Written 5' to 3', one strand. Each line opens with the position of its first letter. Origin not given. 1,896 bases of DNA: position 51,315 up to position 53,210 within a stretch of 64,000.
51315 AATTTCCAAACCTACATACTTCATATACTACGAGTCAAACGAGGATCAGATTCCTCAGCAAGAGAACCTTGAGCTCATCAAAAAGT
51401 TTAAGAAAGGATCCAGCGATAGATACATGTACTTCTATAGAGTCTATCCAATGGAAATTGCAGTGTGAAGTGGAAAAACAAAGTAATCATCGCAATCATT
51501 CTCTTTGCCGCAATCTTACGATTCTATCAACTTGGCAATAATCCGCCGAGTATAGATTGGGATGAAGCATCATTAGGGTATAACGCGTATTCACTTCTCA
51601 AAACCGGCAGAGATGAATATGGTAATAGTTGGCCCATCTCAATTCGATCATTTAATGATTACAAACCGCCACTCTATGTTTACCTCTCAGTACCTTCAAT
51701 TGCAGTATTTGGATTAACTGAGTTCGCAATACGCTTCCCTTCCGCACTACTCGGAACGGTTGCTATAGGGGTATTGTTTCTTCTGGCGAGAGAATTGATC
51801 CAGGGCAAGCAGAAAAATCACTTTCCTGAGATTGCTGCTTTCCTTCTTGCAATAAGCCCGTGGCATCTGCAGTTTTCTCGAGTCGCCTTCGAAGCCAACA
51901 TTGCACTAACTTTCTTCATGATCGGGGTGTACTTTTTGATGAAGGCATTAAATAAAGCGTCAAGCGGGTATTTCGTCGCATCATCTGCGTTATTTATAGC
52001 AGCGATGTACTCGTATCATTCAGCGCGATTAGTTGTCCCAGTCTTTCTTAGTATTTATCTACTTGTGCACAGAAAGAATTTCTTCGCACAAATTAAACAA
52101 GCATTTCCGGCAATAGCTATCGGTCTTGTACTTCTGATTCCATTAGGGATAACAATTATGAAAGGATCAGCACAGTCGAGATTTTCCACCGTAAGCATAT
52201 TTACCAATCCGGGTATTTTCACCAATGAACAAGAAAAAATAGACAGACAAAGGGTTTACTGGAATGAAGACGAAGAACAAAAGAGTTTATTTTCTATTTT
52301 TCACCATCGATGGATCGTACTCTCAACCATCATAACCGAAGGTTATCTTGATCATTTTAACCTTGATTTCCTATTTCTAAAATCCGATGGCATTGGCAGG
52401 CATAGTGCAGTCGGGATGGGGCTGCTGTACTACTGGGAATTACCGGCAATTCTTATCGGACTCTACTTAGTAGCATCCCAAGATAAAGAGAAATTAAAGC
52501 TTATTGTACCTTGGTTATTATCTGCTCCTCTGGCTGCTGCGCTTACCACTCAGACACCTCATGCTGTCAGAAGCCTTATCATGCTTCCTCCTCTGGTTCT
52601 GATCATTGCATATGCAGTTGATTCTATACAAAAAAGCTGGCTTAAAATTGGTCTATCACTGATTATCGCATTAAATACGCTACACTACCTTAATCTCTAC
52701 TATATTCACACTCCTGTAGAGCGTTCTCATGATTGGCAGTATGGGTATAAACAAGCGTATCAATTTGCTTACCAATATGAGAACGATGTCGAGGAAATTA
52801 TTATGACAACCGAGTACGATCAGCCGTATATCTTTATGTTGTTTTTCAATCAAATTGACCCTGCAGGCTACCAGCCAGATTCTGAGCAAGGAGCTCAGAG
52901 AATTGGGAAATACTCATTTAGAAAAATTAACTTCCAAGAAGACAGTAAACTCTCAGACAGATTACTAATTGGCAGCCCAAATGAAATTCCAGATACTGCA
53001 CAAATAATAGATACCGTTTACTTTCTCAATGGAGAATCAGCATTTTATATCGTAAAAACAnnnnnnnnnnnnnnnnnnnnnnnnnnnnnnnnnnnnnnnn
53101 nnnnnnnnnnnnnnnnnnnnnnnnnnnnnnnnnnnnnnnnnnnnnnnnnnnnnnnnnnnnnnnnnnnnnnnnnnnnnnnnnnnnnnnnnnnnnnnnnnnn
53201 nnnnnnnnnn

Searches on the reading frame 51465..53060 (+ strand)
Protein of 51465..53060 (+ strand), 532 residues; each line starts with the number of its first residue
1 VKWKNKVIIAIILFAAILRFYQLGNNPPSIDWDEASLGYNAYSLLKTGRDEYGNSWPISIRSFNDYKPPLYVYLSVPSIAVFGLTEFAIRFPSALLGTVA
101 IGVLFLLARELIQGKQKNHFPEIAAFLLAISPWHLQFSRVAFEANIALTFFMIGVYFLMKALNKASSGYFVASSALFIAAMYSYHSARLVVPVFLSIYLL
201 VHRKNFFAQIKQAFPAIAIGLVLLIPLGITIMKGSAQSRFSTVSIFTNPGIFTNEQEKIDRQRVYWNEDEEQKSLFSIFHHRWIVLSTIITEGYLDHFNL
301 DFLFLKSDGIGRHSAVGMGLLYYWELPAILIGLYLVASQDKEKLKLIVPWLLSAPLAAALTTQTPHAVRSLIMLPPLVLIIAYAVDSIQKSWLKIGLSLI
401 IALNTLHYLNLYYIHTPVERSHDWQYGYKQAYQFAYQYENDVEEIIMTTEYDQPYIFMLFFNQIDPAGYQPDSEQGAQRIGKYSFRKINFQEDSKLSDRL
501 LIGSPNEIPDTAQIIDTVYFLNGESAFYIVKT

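Call 14: search_protein_families(library=pfam, proteins=[window:51465-53060:+], max_evalue=0.01)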
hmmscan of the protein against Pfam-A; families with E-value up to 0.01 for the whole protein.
window:51465-53060:+ (532 aa): 2 families
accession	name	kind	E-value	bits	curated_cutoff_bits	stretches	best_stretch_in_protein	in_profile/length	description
PF13231.12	PMT_2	-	2.7e-15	57.4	26.1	1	67-227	2-157/160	Dolichyl-phosphate-mannose-protein mannosyltransferase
PF24124.1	YphA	-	0.0022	18.1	28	1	115-197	22-104/198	YphA-like integral membrane protein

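Call 47: search_solved_structures(query=window:51465-53060:+, max_evalue=1, show_alignments=2)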
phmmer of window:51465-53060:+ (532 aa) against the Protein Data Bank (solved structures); distinct sequences matched with E-value up to 1: 2.
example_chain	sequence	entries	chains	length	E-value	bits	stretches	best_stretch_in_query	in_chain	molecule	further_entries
5ezm_A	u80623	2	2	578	0.0021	20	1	66-226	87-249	4-amino-4-deoxy-L-arabinose transferase or related glycosyltransferases of PMT family | 4-amino-4-deoxy-L-arabinose (L-Ara4N) transferase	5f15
9iro_B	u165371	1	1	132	0.15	13.8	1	264-306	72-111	Staphylococcus epidermidis uracil-DNA glycosylase inhibitor (SeUGI)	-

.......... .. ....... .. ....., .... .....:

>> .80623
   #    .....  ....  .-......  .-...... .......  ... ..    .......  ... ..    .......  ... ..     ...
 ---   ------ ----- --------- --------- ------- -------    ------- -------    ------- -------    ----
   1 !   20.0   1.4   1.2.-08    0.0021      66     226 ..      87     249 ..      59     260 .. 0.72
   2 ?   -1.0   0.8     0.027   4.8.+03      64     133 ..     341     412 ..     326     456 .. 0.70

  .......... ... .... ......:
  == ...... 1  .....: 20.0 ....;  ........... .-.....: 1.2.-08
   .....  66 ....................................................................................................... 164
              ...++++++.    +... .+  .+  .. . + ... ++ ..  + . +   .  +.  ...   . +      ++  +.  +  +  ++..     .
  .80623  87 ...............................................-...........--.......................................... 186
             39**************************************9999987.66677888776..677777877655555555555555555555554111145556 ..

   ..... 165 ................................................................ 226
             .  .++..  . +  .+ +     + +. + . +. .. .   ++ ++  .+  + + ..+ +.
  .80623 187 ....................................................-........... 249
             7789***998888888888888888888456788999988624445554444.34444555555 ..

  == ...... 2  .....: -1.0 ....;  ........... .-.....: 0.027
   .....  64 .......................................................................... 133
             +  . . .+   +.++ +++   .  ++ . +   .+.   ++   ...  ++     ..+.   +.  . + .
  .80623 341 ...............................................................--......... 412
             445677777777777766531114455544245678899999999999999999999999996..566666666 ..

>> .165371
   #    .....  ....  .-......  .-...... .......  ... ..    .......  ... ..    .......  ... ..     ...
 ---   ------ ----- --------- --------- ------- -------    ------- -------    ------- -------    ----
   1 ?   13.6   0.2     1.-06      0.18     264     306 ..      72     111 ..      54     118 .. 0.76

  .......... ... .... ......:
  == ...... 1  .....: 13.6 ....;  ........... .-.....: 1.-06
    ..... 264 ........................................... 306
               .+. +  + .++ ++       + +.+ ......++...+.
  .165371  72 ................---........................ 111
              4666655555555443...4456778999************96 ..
